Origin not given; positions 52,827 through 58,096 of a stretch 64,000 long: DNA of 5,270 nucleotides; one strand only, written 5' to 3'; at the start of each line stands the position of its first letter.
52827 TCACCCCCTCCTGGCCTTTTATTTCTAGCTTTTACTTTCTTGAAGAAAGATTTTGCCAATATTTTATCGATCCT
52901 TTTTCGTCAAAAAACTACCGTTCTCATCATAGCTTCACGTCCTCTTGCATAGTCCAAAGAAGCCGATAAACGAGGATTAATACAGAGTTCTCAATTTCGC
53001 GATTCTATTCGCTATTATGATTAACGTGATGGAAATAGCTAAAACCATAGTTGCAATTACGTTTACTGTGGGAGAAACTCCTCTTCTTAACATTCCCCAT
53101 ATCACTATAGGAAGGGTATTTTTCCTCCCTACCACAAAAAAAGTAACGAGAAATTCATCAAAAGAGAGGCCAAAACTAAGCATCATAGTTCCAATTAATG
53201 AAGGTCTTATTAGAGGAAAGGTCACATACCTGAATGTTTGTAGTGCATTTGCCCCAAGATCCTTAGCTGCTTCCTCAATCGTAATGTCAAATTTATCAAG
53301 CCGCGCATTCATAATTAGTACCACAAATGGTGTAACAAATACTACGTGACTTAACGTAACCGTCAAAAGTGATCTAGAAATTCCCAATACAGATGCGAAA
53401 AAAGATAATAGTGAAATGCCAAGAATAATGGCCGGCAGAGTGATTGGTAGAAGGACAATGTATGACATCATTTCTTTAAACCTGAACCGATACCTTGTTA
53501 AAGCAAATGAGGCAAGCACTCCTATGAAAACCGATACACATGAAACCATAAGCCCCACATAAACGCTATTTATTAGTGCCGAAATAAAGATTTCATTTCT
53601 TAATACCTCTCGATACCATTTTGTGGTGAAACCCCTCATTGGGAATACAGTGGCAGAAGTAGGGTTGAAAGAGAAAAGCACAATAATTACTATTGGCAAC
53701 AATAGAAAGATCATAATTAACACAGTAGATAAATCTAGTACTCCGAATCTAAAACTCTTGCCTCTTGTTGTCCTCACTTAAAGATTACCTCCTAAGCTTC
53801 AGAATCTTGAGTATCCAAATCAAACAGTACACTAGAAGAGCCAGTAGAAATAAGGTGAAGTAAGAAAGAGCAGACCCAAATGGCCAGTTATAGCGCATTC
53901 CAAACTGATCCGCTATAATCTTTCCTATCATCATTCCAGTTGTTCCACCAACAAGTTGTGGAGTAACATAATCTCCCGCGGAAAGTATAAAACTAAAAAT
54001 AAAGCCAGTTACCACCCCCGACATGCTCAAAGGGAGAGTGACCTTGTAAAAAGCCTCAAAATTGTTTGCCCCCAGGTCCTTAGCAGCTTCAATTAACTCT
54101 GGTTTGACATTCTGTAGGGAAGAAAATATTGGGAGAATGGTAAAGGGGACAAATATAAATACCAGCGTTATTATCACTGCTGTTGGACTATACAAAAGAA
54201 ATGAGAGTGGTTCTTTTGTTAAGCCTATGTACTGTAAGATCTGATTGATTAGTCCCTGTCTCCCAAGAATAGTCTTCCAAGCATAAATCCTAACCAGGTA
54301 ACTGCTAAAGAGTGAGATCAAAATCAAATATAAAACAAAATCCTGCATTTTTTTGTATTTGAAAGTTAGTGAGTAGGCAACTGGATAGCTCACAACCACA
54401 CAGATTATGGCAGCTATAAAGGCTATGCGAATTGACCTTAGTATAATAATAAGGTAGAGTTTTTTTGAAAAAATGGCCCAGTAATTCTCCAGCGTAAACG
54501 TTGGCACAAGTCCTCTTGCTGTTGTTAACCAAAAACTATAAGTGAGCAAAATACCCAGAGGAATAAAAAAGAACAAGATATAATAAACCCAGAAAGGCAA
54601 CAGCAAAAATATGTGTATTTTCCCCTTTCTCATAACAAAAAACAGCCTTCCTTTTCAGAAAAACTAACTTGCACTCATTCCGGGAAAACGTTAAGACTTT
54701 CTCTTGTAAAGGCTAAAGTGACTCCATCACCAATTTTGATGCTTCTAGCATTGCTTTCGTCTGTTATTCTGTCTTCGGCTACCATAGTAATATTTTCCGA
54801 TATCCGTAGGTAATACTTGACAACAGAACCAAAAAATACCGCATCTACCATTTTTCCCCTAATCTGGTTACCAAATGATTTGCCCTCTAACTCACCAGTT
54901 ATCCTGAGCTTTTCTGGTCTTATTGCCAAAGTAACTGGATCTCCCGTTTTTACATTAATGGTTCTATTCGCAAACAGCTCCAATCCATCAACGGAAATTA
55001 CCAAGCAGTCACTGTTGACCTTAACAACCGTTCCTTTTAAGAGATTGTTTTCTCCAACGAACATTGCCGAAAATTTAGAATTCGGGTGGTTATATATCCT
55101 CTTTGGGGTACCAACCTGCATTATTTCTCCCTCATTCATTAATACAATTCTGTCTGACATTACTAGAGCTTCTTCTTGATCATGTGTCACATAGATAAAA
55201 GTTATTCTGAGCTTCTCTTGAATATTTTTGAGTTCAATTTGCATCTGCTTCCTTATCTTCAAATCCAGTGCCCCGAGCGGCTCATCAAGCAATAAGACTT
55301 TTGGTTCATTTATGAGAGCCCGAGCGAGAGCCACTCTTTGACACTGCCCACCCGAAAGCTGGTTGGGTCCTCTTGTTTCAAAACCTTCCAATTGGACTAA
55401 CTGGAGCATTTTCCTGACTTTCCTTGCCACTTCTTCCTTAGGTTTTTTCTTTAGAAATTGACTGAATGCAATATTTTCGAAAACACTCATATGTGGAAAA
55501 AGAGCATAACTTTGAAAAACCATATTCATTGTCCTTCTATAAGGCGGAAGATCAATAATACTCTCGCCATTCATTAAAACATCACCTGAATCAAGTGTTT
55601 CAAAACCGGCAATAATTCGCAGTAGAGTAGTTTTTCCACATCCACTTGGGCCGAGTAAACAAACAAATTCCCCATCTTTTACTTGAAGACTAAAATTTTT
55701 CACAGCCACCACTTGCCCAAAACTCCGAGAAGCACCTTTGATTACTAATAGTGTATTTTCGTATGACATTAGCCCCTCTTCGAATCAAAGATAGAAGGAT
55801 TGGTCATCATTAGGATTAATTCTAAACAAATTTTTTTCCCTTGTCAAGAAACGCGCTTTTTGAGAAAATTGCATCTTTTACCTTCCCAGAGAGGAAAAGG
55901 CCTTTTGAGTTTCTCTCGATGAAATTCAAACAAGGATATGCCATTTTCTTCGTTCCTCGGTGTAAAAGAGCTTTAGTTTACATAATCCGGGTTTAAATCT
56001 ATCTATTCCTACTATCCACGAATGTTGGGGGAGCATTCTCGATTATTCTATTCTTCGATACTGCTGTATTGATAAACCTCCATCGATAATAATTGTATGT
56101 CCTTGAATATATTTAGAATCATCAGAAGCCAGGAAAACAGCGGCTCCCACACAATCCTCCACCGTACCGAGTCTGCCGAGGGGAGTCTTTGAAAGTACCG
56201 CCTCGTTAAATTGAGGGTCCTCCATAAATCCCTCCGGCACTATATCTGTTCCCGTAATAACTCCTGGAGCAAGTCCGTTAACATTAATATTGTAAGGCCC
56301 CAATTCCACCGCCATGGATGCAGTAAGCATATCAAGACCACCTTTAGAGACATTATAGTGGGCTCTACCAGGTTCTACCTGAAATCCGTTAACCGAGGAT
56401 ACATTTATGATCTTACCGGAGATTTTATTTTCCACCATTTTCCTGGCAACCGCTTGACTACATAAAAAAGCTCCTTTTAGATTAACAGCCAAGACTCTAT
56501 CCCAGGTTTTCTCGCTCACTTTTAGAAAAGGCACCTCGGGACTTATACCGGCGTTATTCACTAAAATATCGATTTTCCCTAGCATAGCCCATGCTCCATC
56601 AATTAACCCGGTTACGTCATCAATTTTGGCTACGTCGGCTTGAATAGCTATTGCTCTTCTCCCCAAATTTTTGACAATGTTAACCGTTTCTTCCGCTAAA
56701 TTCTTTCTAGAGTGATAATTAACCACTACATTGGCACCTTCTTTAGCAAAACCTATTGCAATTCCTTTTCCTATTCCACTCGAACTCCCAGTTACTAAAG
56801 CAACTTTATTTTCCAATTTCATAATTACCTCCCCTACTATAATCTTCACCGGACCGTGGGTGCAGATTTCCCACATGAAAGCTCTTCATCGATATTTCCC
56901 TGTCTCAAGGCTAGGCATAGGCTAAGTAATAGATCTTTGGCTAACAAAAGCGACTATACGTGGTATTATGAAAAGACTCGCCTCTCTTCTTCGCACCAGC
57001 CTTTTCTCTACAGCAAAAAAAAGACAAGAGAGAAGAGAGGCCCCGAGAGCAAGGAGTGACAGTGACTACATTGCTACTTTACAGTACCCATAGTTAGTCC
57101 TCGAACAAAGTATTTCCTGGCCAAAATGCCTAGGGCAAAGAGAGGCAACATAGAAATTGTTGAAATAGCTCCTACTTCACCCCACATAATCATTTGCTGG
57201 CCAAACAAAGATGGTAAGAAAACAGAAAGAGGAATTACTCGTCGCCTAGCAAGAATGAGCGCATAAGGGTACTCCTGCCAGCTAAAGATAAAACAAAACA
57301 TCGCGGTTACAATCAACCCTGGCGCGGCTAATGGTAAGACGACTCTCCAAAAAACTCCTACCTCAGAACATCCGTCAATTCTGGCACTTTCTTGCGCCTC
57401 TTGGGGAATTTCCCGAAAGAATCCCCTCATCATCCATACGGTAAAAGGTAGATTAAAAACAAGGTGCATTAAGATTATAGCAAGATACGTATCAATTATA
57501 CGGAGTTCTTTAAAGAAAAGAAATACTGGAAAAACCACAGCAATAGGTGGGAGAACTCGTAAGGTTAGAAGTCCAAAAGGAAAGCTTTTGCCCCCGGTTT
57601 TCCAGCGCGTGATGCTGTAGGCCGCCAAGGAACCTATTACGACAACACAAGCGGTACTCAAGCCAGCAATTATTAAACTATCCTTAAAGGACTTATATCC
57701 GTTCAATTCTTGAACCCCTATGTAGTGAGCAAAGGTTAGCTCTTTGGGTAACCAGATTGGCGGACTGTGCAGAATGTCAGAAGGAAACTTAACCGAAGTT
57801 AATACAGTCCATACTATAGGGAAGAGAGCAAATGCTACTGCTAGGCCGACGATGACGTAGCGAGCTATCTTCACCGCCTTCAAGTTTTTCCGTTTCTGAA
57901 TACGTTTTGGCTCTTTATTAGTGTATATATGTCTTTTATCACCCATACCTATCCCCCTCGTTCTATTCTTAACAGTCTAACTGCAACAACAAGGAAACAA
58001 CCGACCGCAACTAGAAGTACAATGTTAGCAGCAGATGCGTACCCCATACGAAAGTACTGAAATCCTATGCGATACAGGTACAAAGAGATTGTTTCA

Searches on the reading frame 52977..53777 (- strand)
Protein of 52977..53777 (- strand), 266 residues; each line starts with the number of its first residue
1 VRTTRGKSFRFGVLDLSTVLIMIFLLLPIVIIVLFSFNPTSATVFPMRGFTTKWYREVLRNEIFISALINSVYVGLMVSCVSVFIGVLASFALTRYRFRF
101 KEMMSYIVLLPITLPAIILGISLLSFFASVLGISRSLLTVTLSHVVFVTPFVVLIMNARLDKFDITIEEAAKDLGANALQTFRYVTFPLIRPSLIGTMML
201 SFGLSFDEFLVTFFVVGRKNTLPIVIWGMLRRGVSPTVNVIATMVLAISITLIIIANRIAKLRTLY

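Call 7: search_protein_families(library=pfam, proteins=[window:52977-53777:-])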
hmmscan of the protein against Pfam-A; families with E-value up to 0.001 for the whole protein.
window:52977-53777:- (266 aa): 1 family
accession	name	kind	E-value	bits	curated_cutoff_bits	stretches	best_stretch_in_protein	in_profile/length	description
PF00528.27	BPD_transp_1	-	1.4e-14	54.6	26.4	1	83-260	2-175/184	Binding-protein-dependent transport system inner membrane component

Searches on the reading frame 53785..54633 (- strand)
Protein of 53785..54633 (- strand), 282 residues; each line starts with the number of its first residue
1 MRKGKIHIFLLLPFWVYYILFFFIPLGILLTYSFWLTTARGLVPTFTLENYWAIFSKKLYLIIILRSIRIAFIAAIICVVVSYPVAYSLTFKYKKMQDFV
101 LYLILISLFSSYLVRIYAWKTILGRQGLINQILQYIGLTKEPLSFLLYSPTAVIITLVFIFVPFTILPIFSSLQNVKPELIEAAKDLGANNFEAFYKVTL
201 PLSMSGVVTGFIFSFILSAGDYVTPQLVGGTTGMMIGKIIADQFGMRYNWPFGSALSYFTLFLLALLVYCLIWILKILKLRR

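Call 7: search_protein_families(library=pfam, proteins=[window:53785-54633:-])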
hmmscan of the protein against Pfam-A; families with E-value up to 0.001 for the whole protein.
window:53785-54633:- (282 aa): 1 family
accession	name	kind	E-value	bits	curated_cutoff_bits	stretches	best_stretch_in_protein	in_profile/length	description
PF00528.27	BPD_transp_1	-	1.5e-11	44.8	26.4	1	99-279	33-179/184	Binding-protein-dependent transport system inner membrane component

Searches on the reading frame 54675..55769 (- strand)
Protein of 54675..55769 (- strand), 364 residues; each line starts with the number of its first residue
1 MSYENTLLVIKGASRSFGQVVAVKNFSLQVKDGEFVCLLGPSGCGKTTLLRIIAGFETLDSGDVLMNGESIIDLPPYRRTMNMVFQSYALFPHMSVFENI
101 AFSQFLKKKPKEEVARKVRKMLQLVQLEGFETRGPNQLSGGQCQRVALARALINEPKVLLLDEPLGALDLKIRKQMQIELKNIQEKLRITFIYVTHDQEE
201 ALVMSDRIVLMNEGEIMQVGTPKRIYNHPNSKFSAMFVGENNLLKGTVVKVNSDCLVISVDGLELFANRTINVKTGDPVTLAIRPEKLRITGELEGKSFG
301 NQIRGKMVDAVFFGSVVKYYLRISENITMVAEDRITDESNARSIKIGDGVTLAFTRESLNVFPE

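Call 13: search_protein_families(library=pfam, proteins=[window:54675-55769:-], max_evalue=0.1)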
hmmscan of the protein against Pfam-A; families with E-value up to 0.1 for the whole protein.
window:54675-55769:- (364 aa): 24 families
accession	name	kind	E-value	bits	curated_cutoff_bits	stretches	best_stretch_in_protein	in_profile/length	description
PF00005.33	ABC_tran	-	4.4e-37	128.2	25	1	23-165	1-136/137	ABC transporter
PF08402.16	TOBE_2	-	1.5e-11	44.7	21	1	281-362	1-76/76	TOBE domain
PF13304.12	AAA_21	-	4.7e-05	24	27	1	35-56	1-22/304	AAA domain, putative AbiEii toxin, Type IV TA system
PF13401.12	AAA_22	-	0.00088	20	27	1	33-163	5-92/130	AAA domain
PF00004.35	AAA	-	0.0011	19.9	21.2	1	36-55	1-20/131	ATPase family associated with various cellular activities (AAA)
PF03215.21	Rad17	-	0.0034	17.8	23.8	1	27-72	39-83/186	Rad17 P-loop domain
PF02562.22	PhoH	-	0.0052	16.7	27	0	28-63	14-48/205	PhoH-like protein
PF20720.3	nSTAND3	-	0.0053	16.9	27.2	0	30-54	14-38/155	Novel STAND NTPase 3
PF13191.12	AAA_16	-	0.0055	17.7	32.6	1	30-55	19-46/167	AAA ATPase domain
PF02463.25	SMC_N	-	0.0063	16.4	40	0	135-206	134-206/220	RecF/RecN/SMC N terminal domain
PF13521.12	AAA_28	-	0.0083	16.8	27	1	36-54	2-20/164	AAA domain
PF05729.18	NACHT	-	0.012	15.8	26.7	1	35-54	2-21/167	NACHT domain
PF03193.22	RsgA_GTPase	-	0.014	15.7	30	1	30-64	104-137/174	RsgA GTPase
PF07728.20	AAA_5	-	0.016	15.7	22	1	36-54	2-20/139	AAA domain (dynein-related subfamily)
PF00931.28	NB-ARC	-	0.022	14.4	23.5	1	22-53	7-38/248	NB-ARC domain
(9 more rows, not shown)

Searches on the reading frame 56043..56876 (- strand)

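Call 13: search_protein_families(library=pfam, proteins=[window:56043-56876:-], max_evalue=0.1)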
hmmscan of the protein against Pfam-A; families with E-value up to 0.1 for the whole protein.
window:56043-56876:- (277 aa): 6 families
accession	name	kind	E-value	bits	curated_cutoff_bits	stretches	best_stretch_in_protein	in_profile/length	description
PF13561.12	adh_short_C2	-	2.4e-64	217.6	27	1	32-269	5-236/236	Enoyl-(Acyl carrier protein) reductase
PF00106.31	adh_short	-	3.9e-58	196.6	26.6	1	24-213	1-187/195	short chain dehydrogenase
PF08659.16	KR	-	5.8e-13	49.6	22.6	1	26-187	3-162/180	KR domain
PF02882.25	THF_DHG_CYH_C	-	0.0048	16.7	27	1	5-64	18-77/160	Tetrahydrofolate dehydrogenase/cyclohydrolase, NAD(P)-binding domain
PF02737.24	3HCDH_N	-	0.056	13.8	22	0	35-93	10-68/180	3-hydroxyacyl-CoA dehydrogenase, NAD binding domain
PF00504.26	Chloroa_b-bind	-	0.083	13.8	22.3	0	91-172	35-121/162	Chlorophyll A-B binding protein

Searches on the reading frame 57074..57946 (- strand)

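Call 13: search_protein_families(library=pfam, proteins=[window:57074-57946:-], max_evalue=0.1)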
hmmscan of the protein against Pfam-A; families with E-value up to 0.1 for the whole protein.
window:57074-57946:- (290 aa): 2 families
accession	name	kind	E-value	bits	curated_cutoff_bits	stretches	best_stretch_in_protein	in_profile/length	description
PF00528.27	BPD_transp_1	-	1.1e-16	61.5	26.4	1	102-284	2-182/184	Binding-protein-dependent transport system inner membrane component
PF10814.13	CwsA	-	0.046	14.4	26.7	0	85-116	86-115/134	Cell wall synthesis protein CwsA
